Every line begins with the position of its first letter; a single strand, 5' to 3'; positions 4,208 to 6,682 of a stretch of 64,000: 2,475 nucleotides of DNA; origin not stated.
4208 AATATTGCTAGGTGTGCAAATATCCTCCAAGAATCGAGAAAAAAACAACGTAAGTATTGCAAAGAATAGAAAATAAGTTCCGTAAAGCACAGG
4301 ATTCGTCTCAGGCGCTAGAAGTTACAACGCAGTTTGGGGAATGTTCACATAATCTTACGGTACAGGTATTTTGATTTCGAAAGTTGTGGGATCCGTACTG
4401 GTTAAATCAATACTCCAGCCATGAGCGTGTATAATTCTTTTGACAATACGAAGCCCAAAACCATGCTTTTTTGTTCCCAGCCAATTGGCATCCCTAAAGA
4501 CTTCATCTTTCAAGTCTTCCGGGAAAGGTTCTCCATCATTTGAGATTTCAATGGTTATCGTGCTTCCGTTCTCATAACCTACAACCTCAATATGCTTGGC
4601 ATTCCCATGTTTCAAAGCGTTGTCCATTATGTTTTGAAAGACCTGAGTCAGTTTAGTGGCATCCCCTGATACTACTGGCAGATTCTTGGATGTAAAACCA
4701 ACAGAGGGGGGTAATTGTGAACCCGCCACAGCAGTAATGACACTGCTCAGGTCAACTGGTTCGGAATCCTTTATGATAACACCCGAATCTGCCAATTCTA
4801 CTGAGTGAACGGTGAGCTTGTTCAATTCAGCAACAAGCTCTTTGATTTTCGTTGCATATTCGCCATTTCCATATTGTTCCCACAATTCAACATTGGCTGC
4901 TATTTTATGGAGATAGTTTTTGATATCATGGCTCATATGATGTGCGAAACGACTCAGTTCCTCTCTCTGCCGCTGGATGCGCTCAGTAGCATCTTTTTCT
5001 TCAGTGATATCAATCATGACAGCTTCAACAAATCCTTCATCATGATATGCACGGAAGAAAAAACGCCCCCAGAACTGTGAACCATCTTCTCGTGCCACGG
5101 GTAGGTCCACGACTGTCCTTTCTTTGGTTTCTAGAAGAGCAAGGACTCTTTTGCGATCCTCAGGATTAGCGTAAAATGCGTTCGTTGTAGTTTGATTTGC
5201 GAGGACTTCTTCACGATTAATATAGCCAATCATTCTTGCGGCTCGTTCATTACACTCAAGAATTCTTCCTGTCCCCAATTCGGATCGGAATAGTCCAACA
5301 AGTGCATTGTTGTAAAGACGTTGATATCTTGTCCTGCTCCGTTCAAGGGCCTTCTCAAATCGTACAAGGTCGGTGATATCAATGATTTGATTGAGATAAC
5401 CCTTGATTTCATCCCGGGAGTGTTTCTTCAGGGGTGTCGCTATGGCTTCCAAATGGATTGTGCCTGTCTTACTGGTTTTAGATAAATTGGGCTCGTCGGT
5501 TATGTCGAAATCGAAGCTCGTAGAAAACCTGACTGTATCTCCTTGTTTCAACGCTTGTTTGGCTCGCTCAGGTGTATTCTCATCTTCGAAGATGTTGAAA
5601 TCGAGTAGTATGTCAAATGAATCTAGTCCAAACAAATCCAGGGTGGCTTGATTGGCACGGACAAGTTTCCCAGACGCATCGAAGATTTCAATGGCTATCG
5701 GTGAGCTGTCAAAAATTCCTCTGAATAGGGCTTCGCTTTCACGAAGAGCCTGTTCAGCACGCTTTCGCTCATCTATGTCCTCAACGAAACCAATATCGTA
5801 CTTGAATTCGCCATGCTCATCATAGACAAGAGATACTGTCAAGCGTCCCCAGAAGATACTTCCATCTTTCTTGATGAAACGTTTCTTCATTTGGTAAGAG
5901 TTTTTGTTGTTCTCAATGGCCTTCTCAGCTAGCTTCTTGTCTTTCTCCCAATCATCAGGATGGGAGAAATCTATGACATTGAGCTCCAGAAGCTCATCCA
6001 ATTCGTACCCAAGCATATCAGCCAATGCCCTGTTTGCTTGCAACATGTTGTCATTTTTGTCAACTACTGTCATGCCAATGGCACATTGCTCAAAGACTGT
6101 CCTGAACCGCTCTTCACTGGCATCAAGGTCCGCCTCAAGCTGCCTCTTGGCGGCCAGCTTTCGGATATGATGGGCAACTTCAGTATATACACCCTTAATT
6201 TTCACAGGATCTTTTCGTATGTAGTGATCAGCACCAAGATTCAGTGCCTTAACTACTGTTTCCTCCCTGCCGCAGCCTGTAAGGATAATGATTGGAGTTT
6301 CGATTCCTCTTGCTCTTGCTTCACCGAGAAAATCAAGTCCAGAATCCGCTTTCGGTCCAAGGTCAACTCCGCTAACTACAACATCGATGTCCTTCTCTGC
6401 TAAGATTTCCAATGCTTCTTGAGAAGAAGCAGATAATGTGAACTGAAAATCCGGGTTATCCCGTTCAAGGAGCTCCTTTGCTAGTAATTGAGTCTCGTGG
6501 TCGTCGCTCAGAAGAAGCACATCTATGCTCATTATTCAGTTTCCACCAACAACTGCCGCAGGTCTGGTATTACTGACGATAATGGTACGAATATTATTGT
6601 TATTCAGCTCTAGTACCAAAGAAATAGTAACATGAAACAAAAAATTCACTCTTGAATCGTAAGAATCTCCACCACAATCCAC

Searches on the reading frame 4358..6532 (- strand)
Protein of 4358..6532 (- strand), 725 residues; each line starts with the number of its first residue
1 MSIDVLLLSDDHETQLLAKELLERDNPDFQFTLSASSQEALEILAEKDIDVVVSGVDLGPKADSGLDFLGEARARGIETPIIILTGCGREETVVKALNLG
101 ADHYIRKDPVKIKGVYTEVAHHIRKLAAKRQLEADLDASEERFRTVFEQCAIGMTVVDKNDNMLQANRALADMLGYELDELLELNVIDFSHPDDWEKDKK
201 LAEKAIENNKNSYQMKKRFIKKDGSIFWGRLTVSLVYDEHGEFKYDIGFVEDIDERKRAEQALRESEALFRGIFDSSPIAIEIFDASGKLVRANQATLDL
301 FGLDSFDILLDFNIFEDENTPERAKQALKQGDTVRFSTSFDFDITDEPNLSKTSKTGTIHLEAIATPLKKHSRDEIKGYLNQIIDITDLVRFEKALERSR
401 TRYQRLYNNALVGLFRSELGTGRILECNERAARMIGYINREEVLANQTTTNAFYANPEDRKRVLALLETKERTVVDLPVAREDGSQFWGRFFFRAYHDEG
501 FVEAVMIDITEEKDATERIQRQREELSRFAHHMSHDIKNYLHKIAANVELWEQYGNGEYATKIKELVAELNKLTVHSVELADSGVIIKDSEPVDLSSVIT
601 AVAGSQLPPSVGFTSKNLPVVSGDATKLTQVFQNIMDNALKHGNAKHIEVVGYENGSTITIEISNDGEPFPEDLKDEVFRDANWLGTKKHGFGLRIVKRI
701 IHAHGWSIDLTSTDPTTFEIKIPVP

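Call 26: search_protein_families(library=pfam, proteins=[window:4358-6532:-], max_evalue=0.001)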
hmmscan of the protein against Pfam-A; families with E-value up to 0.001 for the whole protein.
window:4358-6532:- (725 aa): 9 families
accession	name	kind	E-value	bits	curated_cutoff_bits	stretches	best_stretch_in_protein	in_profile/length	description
PF13426.13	PAS_9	-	1.4e-28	99.6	27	2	153-254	3-102/103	PAS domain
PF00989.32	PAS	-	1.7e-26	92.8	22.6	1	141-253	1-113/113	PAS fold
PF13188.13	PAS_8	-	1.1e-23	82.7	21.8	3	141-196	1-56/65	PAS domain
PF02518.31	HATPase_c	-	7e-18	65.5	26.4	1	623-724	1-109/111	Histidine kinase-, DNA gyrase B-, and HSP90-like ATPase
PF08447.18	PAS_3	-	9e-16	58.4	25.6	1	165-249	3-88/89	PAS fold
PF00072.30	Response_reg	-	2.1e-13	50.9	30.2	1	5-108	1-100/111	Response regulator receiver domain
PF08448.16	PAS_4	-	3.7e-12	46.9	23.1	1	274-390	1-109/110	PAS fold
PF14501.12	HATPase_c_5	-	1.2e-06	28.8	22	1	627-723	5-100/102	GHKL domain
PF12860.13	PAS_7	-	0.00089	19.8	27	0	279-304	6-31/115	PAS fold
